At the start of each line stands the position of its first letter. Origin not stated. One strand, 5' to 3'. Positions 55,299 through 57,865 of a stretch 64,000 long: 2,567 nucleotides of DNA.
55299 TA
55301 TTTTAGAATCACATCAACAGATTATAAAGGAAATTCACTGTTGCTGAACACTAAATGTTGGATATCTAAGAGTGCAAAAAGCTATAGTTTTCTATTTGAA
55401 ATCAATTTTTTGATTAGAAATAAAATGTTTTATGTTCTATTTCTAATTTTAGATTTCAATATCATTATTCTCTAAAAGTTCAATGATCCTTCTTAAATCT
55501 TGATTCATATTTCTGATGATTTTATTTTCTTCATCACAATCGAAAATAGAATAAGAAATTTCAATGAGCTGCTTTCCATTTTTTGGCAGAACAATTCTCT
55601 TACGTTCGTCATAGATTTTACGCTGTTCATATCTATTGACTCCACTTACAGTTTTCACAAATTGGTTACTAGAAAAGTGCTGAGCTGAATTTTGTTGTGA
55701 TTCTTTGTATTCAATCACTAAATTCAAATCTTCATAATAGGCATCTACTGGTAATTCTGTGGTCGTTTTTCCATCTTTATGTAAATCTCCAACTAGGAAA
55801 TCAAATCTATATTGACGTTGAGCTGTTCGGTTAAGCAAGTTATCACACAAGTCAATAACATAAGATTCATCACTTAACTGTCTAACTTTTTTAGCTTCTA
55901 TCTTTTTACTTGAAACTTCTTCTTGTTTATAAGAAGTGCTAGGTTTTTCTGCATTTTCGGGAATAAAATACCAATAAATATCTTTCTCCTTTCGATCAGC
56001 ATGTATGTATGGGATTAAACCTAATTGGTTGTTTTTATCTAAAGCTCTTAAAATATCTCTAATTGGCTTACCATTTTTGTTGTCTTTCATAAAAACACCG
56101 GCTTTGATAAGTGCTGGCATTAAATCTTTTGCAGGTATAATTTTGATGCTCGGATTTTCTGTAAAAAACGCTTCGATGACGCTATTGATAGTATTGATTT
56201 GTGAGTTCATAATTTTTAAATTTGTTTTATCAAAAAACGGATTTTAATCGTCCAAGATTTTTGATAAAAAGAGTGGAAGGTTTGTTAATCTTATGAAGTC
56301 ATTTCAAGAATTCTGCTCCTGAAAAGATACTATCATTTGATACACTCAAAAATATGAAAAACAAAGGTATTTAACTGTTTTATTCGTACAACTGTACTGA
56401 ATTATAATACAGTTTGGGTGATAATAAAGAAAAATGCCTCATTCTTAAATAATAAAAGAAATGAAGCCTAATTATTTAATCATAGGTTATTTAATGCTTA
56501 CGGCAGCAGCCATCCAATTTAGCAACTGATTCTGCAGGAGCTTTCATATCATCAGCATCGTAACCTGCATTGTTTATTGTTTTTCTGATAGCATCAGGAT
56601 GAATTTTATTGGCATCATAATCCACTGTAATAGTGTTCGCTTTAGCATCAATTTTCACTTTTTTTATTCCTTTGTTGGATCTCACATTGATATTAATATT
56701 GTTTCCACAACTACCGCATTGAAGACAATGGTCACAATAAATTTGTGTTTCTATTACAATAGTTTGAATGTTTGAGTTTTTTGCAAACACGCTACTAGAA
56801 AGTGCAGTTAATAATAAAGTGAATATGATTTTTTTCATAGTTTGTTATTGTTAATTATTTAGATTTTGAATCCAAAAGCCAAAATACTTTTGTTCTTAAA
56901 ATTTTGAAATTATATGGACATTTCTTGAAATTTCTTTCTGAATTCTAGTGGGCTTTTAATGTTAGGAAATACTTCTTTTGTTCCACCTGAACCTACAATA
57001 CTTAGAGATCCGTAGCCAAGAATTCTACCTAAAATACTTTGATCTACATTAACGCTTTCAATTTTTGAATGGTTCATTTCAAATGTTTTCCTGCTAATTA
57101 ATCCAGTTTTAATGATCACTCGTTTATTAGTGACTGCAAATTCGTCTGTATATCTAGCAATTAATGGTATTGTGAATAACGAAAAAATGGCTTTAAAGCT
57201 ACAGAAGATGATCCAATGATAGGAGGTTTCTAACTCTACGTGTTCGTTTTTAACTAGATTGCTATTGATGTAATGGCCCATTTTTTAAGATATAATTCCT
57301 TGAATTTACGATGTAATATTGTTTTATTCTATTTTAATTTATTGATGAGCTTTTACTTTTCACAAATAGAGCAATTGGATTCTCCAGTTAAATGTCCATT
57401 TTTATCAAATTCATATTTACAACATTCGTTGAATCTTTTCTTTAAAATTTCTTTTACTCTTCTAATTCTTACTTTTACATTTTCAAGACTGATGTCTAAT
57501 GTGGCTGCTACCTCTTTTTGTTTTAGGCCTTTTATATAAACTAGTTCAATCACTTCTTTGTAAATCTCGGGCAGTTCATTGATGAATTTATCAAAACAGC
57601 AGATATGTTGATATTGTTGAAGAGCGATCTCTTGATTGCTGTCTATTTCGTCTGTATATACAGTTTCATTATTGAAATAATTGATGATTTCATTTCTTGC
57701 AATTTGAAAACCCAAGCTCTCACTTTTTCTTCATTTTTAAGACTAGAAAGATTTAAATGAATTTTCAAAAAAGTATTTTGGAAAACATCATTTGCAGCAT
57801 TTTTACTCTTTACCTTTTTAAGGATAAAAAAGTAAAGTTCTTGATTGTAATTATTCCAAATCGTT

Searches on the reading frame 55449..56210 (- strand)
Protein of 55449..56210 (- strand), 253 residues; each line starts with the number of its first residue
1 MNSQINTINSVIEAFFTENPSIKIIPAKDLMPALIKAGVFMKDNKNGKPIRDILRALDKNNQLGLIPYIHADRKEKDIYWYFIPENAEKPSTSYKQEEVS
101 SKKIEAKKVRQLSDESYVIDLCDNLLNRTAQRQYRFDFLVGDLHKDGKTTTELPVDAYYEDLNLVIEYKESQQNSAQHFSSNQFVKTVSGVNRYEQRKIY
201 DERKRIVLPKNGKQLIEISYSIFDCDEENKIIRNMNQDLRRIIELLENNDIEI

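Call 3: search_protein_families(library=pfam, proteins=[window:55449-56210:-], max_evalue=1)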
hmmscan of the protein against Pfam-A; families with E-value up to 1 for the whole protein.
window:55449-56210:- (253 aa): 3 families
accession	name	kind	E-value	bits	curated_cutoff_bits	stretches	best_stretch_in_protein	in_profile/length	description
PF12965.13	DUF3854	-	0.022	15.1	23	1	161-250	8-103/130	Domain of unknown function (DUF3854)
PF04363.17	DUF496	-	0.036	14.7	23.2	1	195-240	24-66/93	Protein of unknown function (DUF496)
PF13946.11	DUF4214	-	0.11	13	23.2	1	99-146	5-51/72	Domain of unknown function (DUF4214)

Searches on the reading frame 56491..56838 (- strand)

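Call 3: search_protein_families(library=pfam, proteins=[window:56491-56838:-], max_evalue=1)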
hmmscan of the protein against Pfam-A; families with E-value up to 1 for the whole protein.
window:56491-56838:- (115 aa): 5 families
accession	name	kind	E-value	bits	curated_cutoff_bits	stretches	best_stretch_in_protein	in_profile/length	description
PF00403.32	HMA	-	3.7e-10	40.5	24.8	1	40-94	8-62/62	Heavy-metal-associated domain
PF19991.5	HMA_2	-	0.0018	18.7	30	1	46-90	33-77/154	Heavy metal associated domain 2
PF13670.12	PepSY_2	-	0.13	12.7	24.3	0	77-100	27-50/83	Peptidase propeptide and YPEB domain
PF08139.17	LPAM_1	-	0.18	12.7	20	1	1-13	1-13/18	Prokaryotic membrane lipoprotein lipid attachment site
PF02575.21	YbaB_DNA_bd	-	0.21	12.2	25.5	1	45-99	29-79/91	YbaB/EbfC DNA-binding family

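Call 4: search_protein_families(library=ncbifam, proteins=[window:56491-56838:-], max_evalue=1)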
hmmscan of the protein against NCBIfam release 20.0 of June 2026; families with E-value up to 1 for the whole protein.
window:56491-56838:- (115 aa): 16 families
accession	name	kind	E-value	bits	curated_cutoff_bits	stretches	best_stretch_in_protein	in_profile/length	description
NF033795.1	chaper_CopZ_Bs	exception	1.6e-11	44.2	91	1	39-95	9-65/66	copper chaperone CopZ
NF033794.2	chaper_CopZ_Eh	exception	1.4e-10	41.1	95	1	39-96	9-66/68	copper chaperone CopZ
NF033556.1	MerTP_fusion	equivalog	6.2e-10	39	180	1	16-94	111-184/186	mercuric transport protein MerTP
TIGR02052.1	MerP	equivalog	3.3e-08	33.9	92.55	1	1-94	1-87/92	mercury resistance system periplasmic binding protein MerP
TIGR00003.1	TIGR00003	subfamily_domain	4.2e-08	33.3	62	1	39-95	9-65/66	copper ion binding protein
NF045683.1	MerT_CopZ_Se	exception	8.7e-07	28.6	375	1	15-95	152-227/235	MerT/CopZ fusion-like heavy metal transport selenoprotein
NF008262.1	PRK11033.1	equivalog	0.00016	20.2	1005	1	37-106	48-115/731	zinc/cadmium/mercury/lead-transporting ATPase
NF041115.1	UxxU_metal_bind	equivalog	0.00046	20.3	95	1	39-96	13-70/74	metal-binding (seleno)protein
NF047957.1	CopZ_AFE_1862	equivalog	0.0015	18.9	85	1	39-95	8-61/62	CopZ family metallochaperone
NF033775.1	P_type_ZntA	exception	0.0015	16.9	1240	1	36-105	54-121/732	Zn(II)/Cd(II)/Pb(II) translocating P-type ATPase ZntA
NF047536.1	Cu_chaper_CsoZ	equivalog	0.0031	17.9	77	1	52-94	23-64/66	putative copper chaperone CsoZ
NF010311.1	PRK13748.1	subfamily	0.0044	15.9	600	1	39-105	8-73/560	mercury(II) reductase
NF033781.1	chaper_CopP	exception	0.0087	16.2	112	1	38-94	8-63/65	copper-binding metallochaperone CopP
NF033553.1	MerP_Gpos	exception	0.012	15.5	110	1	25-94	40-110/112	mercury resistance system substrate-binding protein MerP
NF045930.1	Cytc6PetJCyano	equivalog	0.014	15.4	135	1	4-65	4-63/110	cytochrome c6 PetJ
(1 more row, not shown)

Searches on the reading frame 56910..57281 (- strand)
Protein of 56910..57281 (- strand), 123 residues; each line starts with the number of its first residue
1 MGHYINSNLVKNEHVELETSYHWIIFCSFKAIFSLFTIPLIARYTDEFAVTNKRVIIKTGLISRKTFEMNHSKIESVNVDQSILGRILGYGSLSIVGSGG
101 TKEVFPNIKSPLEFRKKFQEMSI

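Call 3: search_protein_families(library=pfam, proteins=[window:56910-57281:-], max_evalue=1)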
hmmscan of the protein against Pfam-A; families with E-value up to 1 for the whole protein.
window:56910-57281:- (123 aa): 3 families
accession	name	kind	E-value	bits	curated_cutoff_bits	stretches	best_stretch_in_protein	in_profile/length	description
PF03703.20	bPH_2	-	1.1e-16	61.2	22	1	45-115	3-75/78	Bacterial PH domain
PF14470.12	bPH_3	-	0.0039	18.1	23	1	42-85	19-64/95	Bacterial PH domain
PF17062.10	Osw5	-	0.06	13.9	30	1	22-78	7-58/70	Outer spore wall 5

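Call 4: search_protein_families(library=ncbifam, proteins=[window:56910-57281:-], max_evalue=1)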
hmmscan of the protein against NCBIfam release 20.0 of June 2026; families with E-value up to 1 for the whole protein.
window:56910-57281:- (123 aa): 2 families
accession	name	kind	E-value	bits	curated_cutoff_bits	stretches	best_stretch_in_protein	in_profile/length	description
NF040894.1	puhB_PGC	equivalog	7.2e-05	22.7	110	1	16-82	67-133/176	photosynthetic complex putative assembly protein PuhB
NF012188.1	tet_MFS_Y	exception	0.069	12.2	820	1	12-59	31-76/391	tetracycline efflux MFS transporter Tet(Y)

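Call 11: find_encoding_contigs(protein=window:56910-57281:-, flank=6000, max_places=10)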
Protein window:56910-57281:- (123 aa): 2 contigs read that carry it; 2 places shown.
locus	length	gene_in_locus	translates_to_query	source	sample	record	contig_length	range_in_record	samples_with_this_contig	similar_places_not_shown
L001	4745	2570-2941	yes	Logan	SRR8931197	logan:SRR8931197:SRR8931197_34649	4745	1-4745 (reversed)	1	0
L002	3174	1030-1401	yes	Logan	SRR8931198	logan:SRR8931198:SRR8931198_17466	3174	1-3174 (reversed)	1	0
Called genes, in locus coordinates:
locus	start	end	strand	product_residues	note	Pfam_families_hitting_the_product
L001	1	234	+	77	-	?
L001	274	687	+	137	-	PF18135:Type_ISP_C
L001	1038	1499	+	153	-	PF01797:Y1_Tnp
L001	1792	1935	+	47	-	-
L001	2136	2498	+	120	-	PF08281:Sigma70_r4_2, PF04545:Sigma70_r4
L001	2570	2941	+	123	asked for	PF03703:bPH_2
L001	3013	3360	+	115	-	PF00403:HMA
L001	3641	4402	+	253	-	-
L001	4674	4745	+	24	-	?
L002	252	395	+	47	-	-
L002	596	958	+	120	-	PF08281:Sigma70_r4_2, PF04545:Sigma70_r4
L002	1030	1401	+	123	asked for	PF03703:bPH_2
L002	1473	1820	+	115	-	PF00403:HMA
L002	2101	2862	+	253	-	-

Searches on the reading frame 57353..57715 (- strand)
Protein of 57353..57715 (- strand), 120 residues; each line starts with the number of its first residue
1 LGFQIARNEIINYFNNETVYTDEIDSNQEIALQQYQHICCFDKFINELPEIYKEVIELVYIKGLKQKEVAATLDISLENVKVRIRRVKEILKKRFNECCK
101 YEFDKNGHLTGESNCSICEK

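Call 3: search_protein_families(library=pfam, proteins=[window:57353-57715:-], max_evalue=1)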
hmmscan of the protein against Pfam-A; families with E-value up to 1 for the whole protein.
window:57353-57715:- (120 aa): 7 families
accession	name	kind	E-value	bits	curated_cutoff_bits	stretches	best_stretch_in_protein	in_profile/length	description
PF08281.18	Sigma70_r4_2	-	2.2e-13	50.1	25.7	1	41-89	4-52/54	Sigma-70, region 4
PF04545.22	Sigma70_r4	-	9e-10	38.4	24.1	1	45-87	2-44/50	Sigma-70, region 4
PF07638.17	Sigma70_ECF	-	0.00035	21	21.1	1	42-93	131-181/185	ECF sigma factor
PF00196.25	GerE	-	0.0014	18.6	23.5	1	61-89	15-43/57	Bacterial regulatory proteins, luxR family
PF04297.20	UPF0122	-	0.035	14.8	22.7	1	41-93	11-63/101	Putative helix-turn-helix protein, YlxM / p13 like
PF13412.12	HTH_24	-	0.056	13.5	21.9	1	63-87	17-41/48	Winged helix-turn-helix DNA-binding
PF18822.6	CdvA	-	0.19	12.2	30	1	67-97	21-51/123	CdvA-like coiled-coil domain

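Call 4: search_protein_families(library=ncbifam, proteins=[window:57353-57715:-], max_evalue=1)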
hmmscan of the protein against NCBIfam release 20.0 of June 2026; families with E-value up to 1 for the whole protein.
window:57353-57715:- (120 aa): 87 families (the best 25 are shown)
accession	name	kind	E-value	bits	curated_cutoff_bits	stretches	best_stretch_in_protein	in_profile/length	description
NF007215.0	PRK09637.1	equivalog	5.6e-23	81.9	212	1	3-111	57-170/181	RNA polymerase sigma factor SigZ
TIGR02959.1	SigZ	equivalog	1.7e-22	80.1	168.65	1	3-111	51-164/170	RNA polymerase sigma factor SigZ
TIGR02937.1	sigma70-ECF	superfamily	6.9e-14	51.8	42.9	1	3-94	57-164/165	sigma-70 family RNA polymerase sigma factor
NF007223.0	PRK09641.1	equivalog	1e-10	41.8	209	1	21-97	112-186/187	RNA polymerase sigma factor SigW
NF058625.1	sigma_PG0214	equivalog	1.5e-10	41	130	1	16-101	82-167/170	GFO_1088 family ECF-type sigma factor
TIGR02985.1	Sig70_bacteroi1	subfamily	3.5e-10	40.3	126.4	1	6-94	60-161/162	RNA polymerase sigma-70 factor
NF008890.0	PRK11924.1-3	equivalog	6.7e-10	38.7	284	1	19-96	125-202/205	RNA polymerase sigma factor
NF008888.0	PRK11922.1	equivalog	1.6e-09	37.7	204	1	20-97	121-198/231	RNA polymerase sigma factor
TIGR02948.1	SigW_bacill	equivalog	9.1e-09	35.6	243.1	1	40-96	129-185/187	RNA polymerase sigma factor SigW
TIGR02950.1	SigM_subfam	subfamily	9.4e-09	35.3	147.95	1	29-95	92-158/159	RNA polymerase sigma factor, SigM family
NF007226.0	PRK09644.1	equivalog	2.3e-08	34.3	199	1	3-95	56-157/166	RNA polymerase sigma factor SigM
NF009183.0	PRK12531.1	equivalog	5.9e-08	32.7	353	1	43-93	137-187/194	RNA polymerase sigma factor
NF006930.0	PRK09415.1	subfamily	7.2e-08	32.5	198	1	27-97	108-177/179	RNA polymerase factor sigma C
NF009172.0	PRK12519.1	subfamily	1.2e-07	31.4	222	1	43-94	137-188/194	RNA polymerase sigma factor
NF053879.1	RNAPolSigSigVBac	equivalog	2.2e-07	30.7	190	1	22-96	83-156/160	RNA polymerase sigma factor SigV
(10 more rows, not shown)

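Call 12: find_homologous_proteins(query=window:57356-57715:-, max_evalue=0.00001)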
Query window:57356-57715:- (120 aa): 209 proteins with E <= 0.00001 among 211 candidates; the best 120 are listed.
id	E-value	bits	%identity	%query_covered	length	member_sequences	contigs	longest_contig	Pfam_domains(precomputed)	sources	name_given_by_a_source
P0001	5.2e-73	261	100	100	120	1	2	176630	PF04545.23,PF08281.19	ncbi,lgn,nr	ncbi:MAG TPA: sigma-70 family RNA polymerase sigma factor [Chitinophagales bacterium]|nr:sigma-70 fa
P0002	2.5e-63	229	90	98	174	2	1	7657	PF04545.23,PF04542.21,PF08281.19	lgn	-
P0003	1.3e-61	224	87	98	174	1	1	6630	PF04545.23,PF04542.21,PF08281.19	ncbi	-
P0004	1.4e-54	201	75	98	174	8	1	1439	PF04545.23,PF04542.21,PF08281.19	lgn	-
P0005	1.6e-54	201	78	97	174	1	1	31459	PF04545.23,PF04542.21,PF08281.19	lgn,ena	-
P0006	6.3e-54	199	75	98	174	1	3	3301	PF04545.23,PF04542.21,PF08281.19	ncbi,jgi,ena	jgi:RNA polymerase sigma-70 factor (ECF subfamily)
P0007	2.6e-53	197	75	98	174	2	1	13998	PF04545.23,PF04542.21,PF08281.19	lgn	-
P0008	2.7e-53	197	75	97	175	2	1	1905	PF04545.23,PF04542.21,PF08281.19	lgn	-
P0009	5.4e-53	196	76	98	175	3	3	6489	PF04545.23,PF04542.21,PF08281.19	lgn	-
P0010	5.4e-53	196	74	97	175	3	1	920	PF04545.23,PF04542.21,PF08281.19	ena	-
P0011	1.2e-52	195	73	97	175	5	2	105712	PF04545.23,PF04542.21,PF08281.19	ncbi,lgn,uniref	ncbi:MAG: sigma-70 family RNA polymerase sigma factor [Mesonia hippocampi]|uniref:sigma-70 family RN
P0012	1.2e-52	195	73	98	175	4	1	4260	PF04545.23,PF04542.21,PF08281.19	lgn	-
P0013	1.3e-52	195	76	98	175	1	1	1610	PF04545.23,PF04542.21,PF08281.19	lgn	-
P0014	1.4e-52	195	74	98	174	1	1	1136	PF04545.23,PF04542.21,PF08281.19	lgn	-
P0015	1.6e-52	195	75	98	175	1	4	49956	PF04545.23,PF04542.21,PF08281.19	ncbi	-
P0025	1.7e-51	191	72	98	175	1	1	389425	PF04545.23,PF04542.21,PF08281.19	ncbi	ncbi:sigma-70 family RNA polymerase sigma factor [Roseivirga echinicomitans]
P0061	8.6e-49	183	72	97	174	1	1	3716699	PF04545.23,PF04542.21,PF08281.19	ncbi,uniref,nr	ncbi:sigma-70 family RNA polymerase sigma factor [Kaistella flava (ex Peng et al. 2021)]|uniref:Sigm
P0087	4.7e-47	177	69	98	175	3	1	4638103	PF04545.23,PF04542.21,PF08281.19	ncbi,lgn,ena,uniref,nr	ncbi:sigma-70 family RNA polymerase sigma factor [Algibacter sp. L1A34]|uniref:sigma-70 family RNA p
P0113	1.4e-45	172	69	97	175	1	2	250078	PF04545.23,PF04542.21,PF08281.19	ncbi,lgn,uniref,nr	ncbi:sigma-70 family RNA polymerase sigma factor [Portibacter lacus]|uniref:RNA polymerase sigma fac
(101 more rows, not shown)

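Call 13: find_encoding_contigs(protein=P0002, flank=4000, max_places=3)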
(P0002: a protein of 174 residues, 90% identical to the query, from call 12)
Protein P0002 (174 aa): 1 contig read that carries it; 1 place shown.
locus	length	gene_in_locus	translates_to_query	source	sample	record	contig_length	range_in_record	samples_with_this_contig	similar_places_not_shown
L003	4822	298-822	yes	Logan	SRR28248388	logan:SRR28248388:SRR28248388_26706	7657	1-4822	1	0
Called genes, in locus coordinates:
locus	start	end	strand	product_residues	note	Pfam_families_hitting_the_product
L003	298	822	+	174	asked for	PF04542:Sigma70_r2, PF04545:Sigma70_r4, PF08281:Sigma70_r4_2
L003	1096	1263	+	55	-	PF03703:bPH_2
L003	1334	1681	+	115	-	PF00403:HMA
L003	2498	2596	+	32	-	-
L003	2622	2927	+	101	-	-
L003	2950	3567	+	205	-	-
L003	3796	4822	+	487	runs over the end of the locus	PF00199:Catalase, PF06628:Catalase-rel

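Call 14: find_encoding_contigs(protein=P0003, flank=4000, max_places=3)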
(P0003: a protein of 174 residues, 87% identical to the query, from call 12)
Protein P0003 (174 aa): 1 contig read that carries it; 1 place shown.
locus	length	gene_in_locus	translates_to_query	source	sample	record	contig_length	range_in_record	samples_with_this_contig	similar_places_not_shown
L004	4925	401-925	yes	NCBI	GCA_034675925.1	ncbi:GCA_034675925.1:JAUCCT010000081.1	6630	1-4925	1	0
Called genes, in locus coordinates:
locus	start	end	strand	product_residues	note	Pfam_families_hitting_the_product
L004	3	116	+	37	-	?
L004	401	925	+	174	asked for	PF04542:Sigma70_r2, PF04545:Sigma70_r4, PF08281:Sigma70_r4_2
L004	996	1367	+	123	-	PF03703:bPH_2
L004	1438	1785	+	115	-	PF00403:HMA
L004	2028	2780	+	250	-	-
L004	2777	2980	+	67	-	-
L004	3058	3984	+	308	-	PF16499:Melibiase_2, PF17801:Melibiase_C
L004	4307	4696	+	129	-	PF00484:Pro_CA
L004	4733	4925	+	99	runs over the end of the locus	PF00484:Pro_CA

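Call 15: find_encoding_contigs(protein=P0005, flank=4000, max_places=3)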
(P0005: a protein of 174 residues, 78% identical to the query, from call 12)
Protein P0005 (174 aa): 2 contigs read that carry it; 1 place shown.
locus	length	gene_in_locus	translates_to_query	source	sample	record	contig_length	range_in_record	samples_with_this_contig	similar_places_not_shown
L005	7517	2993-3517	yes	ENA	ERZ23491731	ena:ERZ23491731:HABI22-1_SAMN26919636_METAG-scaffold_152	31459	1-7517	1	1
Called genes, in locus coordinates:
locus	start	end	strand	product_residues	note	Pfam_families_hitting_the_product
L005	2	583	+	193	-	?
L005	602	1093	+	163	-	-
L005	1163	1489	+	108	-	PF02311:AraC_binding (weak), PF07883:Cupin_2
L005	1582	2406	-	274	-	PF00892:EamA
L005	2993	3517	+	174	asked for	PF04542:Sigma70_r2, PF04545:Sigma70_r4, PF08281:Sigma70_r4_2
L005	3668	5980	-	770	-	PF07732:Cu-oxidase_3, PF00394:Cu-oxidase, PF07731:Cu-oxidase_2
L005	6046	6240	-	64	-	PF09851:SHOCT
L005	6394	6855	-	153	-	PF03713:DUF305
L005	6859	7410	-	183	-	PF11827:DUF3347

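Call 16: find_encoding_contigs(protein=P0007, flank=4000, max_places=3)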
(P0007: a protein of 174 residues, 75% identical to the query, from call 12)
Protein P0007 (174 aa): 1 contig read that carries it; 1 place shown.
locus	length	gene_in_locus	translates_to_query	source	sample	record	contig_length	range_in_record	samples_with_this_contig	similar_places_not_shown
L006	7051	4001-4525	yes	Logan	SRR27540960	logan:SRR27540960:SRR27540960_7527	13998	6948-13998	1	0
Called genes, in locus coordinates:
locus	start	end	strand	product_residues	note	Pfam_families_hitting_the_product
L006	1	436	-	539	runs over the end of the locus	-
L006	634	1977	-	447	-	PF00206:Lyase_1, PF08328:ASL_C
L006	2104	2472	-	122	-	-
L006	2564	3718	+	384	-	PF13495:Phage_int_SAM_4, PF00589:Phage_integrase, PF22823:MrpR_C_cat (weak)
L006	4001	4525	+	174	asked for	PF04542:Sigma70_r2, PF04545:Sigma70_r4, PF08281:Sigma70_r4_2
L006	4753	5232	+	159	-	PF00965:TIMP (weak)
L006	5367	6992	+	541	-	PF18962:Por_Secre_tail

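Call 53: find_encoding_contigs(protein=P0061, flank=2500, max_places=2)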
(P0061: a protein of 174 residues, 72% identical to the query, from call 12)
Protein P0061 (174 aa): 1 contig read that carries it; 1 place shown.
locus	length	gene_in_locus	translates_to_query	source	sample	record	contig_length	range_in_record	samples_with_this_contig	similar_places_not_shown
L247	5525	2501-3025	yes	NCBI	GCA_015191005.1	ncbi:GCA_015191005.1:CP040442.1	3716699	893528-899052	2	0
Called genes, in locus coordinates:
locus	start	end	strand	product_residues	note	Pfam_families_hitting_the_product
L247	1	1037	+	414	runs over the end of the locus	PF04966:OprB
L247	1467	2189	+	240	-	PF09992:NAGPA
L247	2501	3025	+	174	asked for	PF04542:Sigma70_r2, PF04545:Sigma70_r4, PF08281:Sigma70_r4_2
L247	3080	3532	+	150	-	PF07606:DUF1569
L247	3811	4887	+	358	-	PF00144:Beta-lactamase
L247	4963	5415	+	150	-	PF00383:dCMP_cyt_deam_1, PF14437:MafB19-deam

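Call 54: find_encoding_contigs(protein=P0025, flank=2500, max_places=2)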
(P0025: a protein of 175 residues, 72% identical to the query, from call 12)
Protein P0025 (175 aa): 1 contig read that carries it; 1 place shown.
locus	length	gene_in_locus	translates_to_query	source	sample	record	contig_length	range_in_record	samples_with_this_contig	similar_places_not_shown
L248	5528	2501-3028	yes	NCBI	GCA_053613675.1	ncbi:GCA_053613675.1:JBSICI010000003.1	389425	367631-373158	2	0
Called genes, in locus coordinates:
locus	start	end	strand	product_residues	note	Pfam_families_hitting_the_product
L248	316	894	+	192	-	PF19570:DUF6088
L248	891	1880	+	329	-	PF08843:AbiEii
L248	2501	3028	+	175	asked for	PF04542:Sigma70_r2, PF04545:Sigma70_r4, PF08281:Sigma70_r4_2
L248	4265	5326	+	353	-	PF02899:Phage_int_SAM_1 (weak), PF13495:Phage_int_SAM_4, PF00589:Phage_integrase, PF22823:MrpR_C_cat (faint)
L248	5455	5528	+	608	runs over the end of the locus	PF14903:WG_beta_rep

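Call 55: find_encoding_contigs(protein=P0113, flank=2500, max_places=2)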
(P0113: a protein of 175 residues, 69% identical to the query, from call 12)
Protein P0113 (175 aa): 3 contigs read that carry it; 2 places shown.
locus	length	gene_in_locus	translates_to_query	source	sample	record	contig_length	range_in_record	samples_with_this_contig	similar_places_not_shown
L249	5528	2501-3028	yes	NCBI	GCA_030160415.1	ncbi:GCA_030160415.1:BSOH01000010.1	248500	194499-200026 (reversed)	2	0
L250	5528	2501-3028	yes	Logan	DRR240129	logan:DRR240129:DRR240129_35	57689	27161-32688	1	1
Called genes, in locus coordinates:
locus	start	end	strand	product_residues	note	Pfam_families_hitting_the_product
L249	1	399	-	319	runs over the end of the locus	PF01207:Dus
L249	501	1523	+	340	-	PF00149:Metallophos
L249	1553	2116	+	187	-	PF01872:RibD_C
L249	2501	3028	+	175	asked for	PF04542:Sigma70_r2, PF04545:Sigma70_r4, PF08281:Sigma70_r4_2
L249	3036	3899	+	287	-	PF00106:adh_short, PF08659:KR (weak), PF13561:adh_short_C2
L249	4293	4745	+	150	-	PF22381:Staph_reg_Sar_Rot, PF01047:MarR, PF12802:MarR_2, PF13463:HTH_27 (weak)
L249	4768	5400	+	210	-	PF00881:Nitroreductase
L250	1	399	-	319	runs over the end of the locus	PF01207:Dus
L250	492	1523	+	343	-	PF00149:Metallophos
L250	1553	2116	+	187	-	PF01872:RibD_C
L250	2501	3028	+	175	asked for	PF04542:Sigma70_r2, PF04545:Sigma70_r4, PF08281:Sigma70_r4_2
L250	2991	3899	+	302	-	PF00106:adh_short, PF08659:KR (weak), PF13561:adh_short_C2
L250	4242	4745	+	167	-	PF22381:Staph_reg_Sar_Rot, PF01047:MarR, PF12802:MarR_2, PF13463:HTH_27 (weak)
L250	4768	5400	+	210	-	PF00881:Nitroreductase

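Call 56: find_encoding_contigs(protein=P0087, flank=2500, max_places=2)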
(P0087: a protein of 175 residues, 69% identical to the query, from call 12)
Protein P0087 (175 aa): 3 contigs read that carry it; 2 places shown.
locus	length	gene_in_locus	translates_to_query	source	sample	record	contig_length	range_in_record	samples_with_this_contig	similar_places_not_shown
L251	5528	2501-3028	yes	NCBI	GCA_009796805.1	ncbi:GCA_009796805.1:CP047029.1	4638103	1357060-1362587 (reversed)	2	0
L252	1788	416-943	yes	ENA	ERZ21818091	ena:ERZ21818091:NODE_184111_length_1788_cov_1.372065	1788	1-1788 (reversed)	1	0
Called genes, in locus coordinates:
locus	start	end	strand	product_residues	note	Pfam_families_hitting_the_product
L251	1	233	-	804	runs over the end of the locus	PF00512:HisKA, PF02518:HATPase_c, PF00072:Response_reg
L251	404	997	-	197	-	PF12099:DUF3575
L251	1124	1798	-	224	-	PF10988:DUF2807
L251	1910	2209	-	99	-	PF01906:YbjQ_1, PF23025:YbjQ_2 (weak)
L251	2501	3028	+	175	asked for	PF04542:Sigma70_r2, PF04545:Sigma70_r4, PF08281:Sigma70_r4_2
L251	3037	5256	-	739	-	PF12805:FUSC-like, PF04632:FUSC, PF13515:FUSC_2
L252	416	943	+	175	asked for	PF04542:Sigma70_r2, PF04545:Sigma70_r4, PF08281:Sigma70_r4_2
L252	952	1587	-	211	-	-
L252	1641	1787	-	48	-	?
